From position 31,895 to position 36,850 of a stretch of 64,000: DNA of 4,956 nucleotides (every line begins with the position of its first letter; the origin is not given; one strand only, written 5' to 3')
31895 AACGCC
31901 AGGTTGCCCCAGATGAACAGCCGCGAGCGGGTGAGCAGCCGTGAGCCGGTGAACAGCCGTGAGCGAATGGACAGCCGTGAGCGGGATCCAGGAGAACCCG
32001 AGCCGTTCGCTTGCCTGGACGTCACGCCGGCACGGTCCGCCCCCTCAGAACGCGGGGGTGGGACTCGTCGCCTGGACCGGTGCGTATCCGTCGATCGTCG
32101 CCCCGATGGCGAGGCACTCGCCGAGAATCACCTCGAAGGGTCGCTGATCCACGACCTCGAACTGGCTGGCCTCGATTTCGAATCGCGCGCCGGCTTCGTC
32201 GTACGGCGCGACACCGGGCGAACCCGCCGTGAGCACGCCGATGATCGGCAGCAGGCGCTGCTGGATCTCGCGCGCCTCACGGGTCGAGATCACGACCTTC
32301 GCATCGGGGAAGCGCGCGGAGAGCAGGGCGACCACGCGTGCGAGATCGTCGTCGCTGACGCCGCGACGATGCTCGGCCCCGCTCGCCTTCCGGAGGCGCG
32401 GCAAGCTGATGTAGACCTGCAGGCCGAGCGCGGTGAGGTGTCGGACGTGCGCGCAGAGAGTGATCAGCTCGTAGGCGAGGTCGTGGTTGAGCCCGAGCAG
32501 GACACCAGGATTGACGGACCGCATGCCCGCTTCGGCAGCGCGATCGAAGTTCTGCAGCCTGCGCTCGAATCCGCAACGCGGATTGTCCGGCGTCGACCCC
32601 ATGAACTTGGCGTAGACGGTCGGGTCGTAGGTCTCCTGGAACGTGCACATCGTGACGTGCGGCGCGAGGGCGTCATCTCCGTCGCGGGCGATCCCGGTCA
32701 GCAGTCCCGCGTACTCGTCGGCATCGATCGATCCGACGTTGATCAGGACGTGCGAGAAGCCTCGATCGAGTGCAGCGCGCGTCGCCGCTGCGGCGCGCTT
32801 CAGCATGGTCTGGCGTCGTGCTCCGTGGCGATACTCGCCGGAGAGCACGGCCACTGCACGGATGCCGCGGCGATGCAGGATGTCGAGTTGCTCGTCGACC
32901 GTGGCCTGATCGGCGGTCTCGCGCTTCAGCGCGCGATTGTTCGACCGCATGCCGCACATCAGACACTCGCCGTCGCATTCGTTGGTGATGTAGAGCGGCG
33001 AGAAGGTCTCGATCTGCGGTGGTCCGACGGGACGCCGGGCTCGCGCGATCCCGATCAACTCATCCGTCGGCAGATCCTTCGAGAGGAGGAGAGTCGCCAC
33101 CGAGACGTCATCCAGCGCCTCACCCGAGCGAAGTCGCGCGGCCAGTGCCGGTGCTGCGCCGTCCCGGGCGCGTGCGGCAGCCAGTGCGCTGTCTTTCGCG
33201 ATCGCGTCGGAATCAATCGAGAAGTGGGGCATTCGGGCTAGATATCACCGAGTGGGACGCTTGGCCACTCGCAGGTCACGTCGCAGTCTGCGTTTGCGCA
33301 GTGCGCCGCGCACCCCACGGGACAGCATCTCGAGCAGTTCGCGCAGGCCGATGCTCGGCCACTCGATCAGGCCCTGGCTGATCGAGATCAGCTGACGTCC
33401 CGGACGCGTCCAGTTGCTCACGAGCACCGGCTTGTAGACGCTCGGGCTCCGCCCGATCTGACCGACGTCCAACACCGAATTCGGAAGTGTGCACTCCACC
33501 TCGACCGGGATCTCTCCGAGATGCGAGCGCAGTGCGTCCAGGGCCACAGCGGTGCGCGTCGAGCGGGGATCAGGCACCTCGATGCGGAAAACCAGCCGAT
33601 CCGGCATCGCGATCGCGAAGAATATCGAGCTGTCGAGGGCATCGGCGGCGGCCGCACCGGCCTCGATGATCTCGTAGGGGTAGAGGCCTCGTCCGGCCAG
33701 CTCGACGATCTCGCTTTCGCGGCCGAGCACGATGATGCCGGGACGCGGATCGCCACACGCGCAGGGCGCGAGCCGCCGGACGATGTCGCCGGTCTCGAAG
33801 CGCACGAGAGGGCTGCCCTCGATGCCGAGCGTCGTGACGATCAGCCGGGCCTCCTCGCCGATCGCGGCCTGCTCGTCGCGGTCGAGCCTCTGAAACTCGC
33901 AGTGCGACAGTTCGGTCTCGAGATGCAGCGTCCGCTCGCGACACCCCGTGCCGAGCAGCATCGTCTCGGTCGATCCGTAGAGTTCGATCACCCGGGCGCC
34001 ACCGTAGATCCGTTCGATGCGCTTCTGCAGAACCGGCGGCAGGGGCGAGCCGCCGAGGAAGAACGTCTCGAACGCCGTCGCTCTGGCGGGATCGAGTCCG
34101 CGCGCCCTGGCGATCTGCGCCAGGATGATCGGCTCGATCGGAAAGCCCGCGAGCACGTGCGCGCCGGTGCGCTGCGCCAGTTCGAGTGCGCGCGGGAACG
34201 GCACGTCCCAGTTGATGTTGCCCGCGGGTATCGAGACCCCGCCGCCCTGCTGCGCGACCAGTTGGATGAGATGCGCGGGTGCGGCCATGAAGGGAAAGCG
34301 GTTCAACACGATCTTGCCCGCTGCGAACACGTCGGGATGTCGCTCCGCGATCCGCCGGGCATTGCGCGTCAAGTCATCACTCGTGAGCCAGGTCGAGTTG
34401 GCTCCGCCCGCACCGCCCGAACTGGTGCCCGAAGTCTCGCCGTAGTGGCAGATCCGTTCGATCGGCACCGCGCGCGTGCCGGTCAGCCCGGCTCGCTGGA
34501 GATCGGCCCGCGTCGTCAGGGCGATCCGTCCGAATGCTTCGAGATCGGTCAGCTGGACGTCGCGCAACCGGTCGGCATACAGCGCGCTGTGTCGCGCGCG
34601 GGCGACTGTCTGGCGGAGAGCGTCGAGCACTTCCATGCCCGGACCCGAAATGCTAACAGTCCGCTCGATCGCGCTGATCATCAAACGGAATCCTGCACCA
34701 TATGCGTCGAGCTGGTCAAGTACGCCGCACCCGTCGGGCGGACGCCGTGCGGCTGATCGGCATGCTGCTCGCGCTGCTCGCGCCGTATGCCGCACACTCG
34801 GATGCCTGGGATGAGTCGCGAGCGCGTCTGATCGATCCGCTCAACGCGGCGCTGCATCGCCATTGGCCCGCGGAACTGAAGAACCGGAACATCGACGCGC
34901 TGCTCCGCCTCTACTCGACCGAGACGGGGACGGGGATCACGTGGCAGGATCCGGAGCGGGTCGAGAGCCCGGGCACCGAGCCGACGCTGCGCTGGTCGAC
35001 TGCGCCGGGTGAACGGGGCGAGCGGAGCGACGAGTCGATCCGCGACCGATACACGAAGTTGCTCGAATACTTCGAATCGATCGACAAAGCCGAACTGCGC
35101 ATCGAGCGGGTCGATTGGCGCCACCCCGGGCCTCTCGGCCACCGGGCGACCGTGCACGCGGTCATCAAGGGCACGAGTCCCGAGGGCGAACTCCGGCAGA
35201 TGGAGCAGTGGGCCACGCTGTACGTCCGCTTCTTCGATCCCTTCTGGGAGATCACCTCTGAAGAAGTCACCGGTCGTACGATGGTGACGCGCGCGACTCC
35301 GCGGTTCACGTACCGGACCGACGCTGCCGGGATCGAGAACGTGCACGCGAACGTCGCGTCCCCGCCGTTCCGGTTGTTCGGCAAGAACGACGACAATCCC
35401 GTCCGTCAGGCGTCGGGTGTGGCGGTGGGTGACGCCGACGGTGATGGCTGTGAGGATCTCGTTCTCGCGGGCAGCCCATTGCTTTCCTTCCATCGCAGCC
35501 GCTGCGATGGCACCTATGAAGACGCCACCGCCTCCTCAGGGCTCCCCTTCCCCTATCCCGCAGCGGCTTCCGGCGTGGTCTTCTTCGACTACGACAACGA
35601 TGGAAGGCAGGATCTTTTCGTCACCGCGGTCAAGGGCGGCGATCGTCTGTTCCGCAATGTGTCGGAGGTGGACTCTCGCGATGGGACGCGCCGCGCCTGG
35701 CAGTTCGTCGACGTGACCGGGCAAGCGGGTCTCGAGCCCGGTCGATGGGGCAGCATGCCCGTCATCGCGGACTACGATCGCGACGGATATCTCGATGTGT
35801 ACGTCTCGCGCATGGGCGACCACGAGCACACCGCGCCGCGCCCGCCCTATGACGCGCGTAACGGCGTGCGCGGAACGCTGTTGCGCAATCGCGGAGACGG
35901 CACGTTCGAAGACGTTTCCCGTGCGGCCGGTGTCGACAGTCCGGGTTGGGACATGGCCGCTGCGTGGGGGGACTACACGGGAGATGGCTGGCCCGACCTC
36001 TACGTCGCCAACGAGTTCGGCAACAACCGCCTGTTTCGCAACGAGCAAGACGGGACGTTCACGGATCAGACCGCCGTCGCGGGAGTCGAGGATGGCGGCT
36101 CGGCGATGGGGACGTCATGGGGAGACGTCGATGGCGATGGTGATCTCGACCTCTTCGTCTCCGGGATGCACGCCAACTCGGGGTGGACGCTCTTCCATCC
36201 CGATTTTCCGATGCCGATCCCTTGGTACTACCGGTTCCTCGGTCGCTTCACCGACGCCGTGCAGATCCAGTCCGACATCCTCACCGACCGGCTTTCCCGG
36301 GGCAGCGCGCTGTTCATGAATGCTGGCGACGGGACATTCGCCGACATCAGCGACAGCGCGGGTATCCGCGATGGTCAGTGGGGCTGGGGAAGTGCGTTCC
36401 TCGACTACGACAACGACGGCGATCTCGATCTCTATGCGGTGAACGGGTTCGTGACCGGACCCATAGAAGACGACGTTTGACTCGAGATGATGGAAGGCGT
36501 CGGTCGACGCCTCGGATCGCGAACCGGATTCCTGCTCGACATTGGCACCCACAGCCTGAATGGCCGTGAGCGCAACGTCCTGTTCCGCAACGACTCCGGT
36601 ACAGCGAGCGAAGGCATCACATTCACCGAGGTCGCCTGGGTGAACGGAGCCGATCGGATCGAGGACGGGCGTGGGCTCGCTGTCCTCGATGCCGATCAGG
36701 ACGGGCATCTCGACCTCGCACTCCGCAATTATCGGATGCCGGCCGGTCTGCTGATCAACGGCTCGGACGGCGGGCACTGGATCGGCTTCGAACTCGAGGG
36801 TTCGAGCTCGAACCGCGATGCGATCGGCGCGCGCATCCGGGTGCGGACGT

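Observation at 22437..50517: Aryl-polyene-type pigment cluster that mixes xanthomonadin, flexirubin and foreign radical-SAM features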

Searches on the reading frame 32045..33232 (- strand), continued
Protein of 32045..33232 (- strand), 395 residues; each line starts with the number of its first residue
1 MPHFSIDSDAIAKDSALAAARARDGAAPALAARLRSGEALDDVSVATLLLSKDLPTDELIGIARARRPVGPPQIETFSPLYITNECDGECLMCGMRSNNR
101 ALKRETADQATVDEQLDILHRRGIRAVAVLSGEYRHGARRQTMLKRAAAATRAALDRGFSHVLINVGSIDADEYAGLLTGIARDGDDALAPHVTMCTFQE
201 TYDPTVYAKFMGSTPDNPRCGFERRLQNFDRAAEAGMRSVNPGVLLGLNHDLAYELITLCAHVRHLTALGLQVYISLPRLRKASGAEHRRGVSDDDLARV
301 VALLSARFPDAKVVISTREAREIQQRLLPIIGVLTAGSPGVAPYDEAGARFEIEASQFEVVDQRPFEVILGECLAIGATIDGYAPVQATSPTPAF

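Call 68: search_solved_structures(query=window:32045-33232:-, max_evalue=0.00001, show_alignments=4)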
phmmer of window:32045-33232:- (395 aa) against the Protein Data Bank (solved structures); distinct sequences matched with E-value up to 0.00001: 5.
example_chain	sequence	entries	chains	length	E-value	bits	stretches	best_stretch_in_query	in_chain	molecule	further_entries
6htk_A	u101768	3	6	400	2.5e-72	247.2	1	26-384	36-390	3-methyl-2-indolic acid synthase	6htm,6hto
4r33_A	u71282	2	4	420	3.1e-72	246.9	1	26-384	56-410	NosL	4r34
4wcx_A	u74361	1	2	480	9.1e-26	94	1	36-370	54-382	Biotin and thiamin synthesis associated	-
7pd1_A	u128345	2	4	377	8.4e-25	90.8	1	76-370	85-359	Thiazole biosynthesis protein ThiH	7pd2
4rtb_A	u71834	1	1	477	1.6e-22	83.3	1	32-370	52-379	HydG protein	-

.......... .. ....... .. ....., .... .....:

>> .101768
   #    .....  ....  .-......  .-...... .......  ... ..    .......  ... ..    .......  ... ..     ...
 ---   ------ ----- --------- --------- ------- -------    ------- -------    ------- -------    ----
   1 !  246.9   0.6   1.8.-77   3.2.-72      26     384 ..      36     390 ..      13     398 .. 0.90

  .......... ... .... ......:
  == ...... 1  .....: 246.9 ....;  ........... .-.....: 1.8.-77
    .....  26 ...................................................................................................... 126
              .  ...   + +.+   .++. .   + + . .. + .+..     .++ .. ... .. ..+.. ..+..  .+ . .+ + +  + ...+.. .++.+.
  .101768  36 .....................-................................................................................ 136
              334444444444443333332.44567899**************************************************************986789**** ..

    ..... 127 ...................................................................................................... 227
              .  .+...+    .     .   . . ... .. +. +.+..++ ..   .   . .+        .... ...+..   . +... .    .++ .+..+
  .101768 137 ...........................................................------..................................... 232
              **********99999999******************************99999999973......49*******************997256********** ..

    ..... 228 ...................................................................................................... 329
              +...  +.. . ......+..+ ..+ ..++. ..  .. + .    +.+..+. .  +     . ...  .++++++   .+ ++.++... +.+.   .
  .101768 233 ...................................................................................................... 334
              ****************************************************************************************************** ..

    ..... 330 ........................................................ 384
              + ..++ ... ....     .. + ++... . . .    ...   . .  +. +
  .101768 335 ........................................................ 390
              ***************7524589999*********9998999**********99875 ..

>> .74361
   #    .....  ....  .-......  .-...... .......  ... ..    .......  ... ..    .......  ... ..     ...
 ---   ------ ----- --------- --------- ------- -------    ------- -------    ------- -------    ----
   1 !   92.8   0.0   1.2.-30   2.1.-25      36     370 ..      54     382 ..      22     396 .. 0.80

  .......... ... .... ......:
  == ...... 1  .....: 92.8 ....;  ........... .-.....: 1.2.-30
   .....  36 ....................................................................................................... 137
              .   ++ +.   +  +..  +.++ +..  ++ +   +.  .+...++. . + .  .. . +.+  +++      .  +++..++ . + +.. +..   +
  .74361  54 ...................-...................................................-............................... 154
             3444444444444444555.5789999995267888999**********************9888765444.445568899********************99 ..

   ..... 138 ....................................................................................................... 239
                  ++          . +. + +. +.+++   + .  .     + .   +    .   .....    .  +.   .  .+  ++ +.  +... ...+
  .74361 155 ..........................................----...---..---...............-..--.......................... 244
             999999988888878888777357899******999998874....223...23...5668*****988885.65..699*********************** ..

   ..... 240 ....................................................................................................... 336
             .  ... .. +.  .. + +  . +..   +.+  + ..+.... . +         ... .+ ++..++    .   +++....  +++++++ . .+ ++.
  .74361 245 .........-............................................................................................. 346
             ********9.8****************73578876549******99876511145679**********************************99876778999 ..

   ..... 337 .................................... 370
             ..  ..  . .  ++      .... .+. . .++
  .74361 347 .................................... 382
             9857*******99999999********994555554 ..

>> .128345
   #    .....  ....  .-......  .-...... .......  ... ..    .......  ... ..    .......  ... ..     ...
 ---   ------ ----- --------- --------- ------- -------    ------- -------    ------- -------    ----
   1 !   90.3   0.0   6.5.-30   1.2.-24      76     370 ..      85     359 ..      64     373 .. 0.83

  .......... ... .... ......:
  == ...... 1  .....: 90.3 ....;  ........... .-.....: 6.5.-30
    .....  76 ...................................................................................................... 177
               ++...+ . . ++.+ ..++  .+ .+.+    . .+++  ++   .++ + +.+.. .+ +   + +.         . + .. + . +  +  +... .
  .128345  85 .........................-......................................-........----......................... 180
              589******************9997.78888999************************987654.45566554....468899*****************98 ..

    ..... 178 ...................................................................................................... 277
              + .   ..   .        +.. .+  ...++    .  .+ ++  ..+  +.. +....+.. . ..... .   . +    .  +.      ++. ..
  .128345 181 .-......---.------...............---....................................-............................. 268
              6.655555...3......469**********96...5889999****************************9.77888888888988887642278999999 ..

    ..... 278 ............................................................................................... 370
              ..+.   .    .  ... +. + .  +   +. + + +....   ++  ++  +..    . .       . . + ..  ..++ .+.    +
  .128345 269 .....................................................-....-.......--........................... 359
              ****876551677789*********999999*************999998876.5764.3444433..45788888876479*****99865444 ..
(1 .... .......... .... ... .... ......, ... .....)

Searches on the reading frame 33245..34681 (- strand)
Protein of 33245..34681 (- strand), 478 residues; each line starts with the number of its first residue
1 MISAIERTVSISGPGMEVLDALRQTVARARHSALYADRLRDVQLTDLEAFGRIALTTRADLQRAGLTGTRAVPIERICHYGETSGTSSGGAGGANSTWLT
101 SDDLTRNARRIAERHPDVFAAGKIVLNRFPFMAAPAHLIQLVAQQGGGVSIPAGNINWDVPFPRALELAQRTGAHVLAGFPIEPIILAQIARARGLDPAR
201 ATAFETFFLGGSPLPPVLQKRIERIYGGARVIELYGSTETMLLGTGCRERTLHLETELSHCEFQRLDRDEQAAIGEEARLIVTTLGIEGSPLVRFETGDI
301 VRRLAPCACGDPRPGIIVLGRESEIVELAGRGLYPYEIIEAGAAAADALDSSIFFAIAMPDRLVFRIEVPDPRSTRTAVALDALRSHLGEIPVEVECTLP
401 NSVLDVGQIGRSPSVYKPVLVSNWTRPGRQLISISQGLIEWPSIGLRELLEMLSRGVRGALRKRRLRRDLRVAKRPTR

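Call 9: search_protein_families(library=pfam, proteins=[window:33245-34681:-], max_evalue=0.01)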
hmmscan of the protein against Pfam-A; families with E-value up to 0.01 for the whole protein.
window:33245-34681:- (478 aa): 1 family
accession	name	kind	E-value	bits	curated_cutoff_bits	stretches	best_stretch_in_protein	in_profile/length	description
PF00501.34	AMP-binding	-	2e-08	33.9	29.9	1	100-245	183-329/384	AMP-binding enzyme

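Call 12: search_protein_families(library=ncbifam, proteins=[window:33245-34681:-], max_evalue=0.001)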
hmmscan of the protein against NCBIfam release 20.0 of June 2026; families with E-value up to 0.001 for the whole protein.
window:33245-34681:- (478 aa): 8 families
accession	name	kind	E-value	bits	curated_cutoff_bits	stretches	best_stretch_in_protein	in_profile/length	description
NF041217.1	BagE_FevW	exception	7.1e-33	114.2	800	1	23-397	22-386/424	bagremycin/ferroverdin synthetase BagE/FevW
NF045666.1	DVU1553_fam_AMP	equivalog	4.8e-22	78.5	300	1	19-312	28-320/331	DVU_1553 family AMP-dependent CoA ligase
NF053551.1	FlxY_rubin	equivalog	4.5e-20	71.8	520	1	217-341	217-342/424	flexirubin biosynthesis putative acyl-CoA ligase FlxY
NF041878.1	paak_haloarch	equivalog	2.3e-15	56.1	700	1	21-339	20-342/427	phenylacetate--CoA ligase PaaK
TIGR03335.1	F390_ftsA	equivalog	1.8e-14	53.3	458.7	1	75-334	86-341/445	coenzyme F390 synthetase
TIGR02155.1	PA_CoA_ligase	equivalog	9e-09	34.3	646.3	1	185-352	179-346/422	phenylacetate--CoA ligase PaaK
TIGR02304.1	aden_form_hyp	equivalog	2.7e-06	26.7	251.9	1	231-316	240-319/430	F390 synthetase-related protein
NF004837.0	PRK06187.1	subfamily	9.4e-05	20.8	476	1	184-245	268-328/531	long-chain-fatty-acid--CoA ligase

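Call 59: search_solved_structures(query=window:33245-34681:-, max_evalue=0.001)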
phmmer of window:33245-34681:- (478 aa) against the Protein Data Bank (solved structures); distinct sequences matched with E-value up to 0.001: 8.
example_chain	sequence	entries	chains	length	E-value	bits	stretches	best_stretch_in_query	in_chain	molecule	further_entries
9s3l_A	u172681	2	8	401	1e-32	116.7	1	21-337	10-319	Phenylacetate-CoA ligase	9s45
6wuq_A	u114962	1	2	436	1.4e-30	109.6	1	22-396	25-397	AjiA1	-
6siw_A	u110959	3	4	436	3e-27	98.7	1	22-401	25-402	PaaK-like ligase (AMP-dependent synthetase and ligase) | AMP-dependent synthetase and ligase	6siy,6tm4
6siw_B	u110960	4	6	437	3e-27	98.7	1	22-401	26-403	PaaK-like ligase (AMP-dependent synthetase and ligase) | AMP-dependent synthetase and ligase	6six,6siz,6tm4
4r1l_A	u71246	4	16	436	5.5e-12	48.4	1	142-387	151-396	Phenylacetate-coenzyme A ligase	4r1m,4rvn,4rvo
2y27_A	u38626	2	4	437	5e-08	35.3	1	44-382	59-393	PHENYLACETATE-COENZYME A LIGASE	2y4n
2y4o_A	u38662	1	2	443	1.1e-06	30.9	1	185-368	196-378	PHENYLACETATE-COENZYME A LIGASE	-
6hdw_A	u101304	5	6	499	5e-05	25.4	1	178-389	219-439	2-hydroxyisobutyryl-CoA synthetase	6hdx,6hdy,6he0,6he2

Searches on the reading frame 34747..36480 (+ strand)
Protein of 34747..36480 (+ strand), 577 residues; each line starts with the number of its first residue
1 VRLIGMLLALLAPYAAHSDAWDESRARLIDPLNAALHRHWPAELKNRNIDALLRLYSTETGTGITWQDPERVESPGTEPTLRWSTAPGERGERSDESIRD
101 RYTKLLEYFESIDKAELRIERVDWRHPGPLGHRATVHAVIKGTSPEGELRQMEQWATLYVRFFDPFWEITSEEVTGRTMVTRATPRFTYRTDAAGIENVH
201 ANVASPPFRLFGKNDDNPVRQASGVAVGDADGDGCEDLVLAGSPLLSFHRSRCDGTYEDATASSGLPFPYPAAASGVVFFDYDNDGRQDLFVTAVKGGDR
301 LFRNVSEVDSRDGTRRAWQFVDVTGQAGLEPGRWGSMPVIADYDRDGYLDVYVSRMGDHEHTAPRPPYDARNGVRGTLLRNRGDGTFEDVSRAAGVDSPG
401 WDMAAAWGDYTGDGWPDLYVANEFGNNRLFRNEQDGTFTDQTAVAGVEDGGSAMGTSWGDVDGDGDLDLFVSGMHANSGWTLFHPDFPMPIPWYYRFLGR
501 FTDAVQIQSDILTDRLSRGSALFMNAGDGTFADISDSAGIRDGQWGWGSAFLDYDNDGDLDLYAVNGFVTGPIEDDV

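Call 9: search_protein_families(library=pfam, proteins=[window:34747-36480:+], max_evalue=0.01)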
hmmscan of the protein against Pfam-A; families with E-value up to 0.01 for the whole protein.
window:34747-36480:+ (577 aa): 2 families
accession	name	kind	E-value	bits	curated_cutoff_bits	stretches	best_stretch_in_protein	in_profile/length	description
PF13517.12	FG-GAP_3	-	1.3e-41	141.4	26.9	5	409-471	1-61/61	FG-GAP-like repeat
PF01839.29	FG-GAP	-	4.2e-17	62.1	22.1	1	404-426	4-26/37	FG-GAP repeat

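Call 47: search_protein_representatives(protein=window:34747-36480:+)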
Query: 577 residues. Proteins with E-value up to 0.001 (for the whole library): 53544; up to 1e-10: 26877; up to 1e-30: 5166. The best 150 are listed.
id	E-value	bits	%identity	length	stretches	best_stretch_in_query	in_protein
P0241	0.0e+00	1204.1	46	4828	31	377-474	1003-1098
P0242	2.1e-284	961.4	42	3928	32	375-473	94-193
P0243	6.2e-271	916.9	71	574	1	5-576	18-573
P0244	3.8e-248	841.6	49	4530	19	371-473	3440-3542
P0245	8.0e-196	668.8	40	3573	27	377-486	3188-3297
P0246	3.1e-192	657.0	44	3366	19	377-477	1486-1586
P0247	3.5e-171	587.4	45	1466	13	375-473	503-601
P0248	2.4e-150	518.6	66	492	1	209-577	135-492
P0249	8.6e-144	497.0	41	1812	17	405-472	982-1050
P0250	1.9e-135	469.4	48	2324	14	377-472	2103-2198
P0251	1.6e-132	459.7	48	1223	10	378-474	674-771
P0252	2.9e-131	455.6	48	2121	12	377-475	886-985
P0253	5.6e-131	454.6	46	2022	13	371-494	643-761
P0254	7.2e-130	451.0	45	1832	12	376-473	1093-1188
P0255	5.2e-129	448.1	41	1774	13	224-473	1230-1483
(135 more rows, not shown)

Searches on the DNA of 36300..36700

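Call 34: search_rna_families(source=window, start=36300, end=36700, threshold=evalue, max_evalue=10)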
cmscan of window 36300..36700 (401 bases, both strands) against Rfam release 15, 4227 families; matches with E-value up to 10: 3.
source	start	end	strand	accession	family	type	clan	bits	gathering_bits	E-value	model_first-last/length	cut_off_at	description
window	36303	36363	-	RF03555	mir-2_2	Gene; miRNA;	-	19.1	94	0.29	1-78/78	no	mir-2_2 microRNA precursor family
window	36496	36511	+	RF01836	weev_FSE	Cis-reg; frameshift_element;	-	16.5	40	7.6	1-27/27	no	ribosomal frameshift site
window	36422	36456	+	RF01357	CRISPR-DR31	Gene; CRISPR;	-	14.7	35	2.8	1-37/37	no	CRISPR RNA direct repeat element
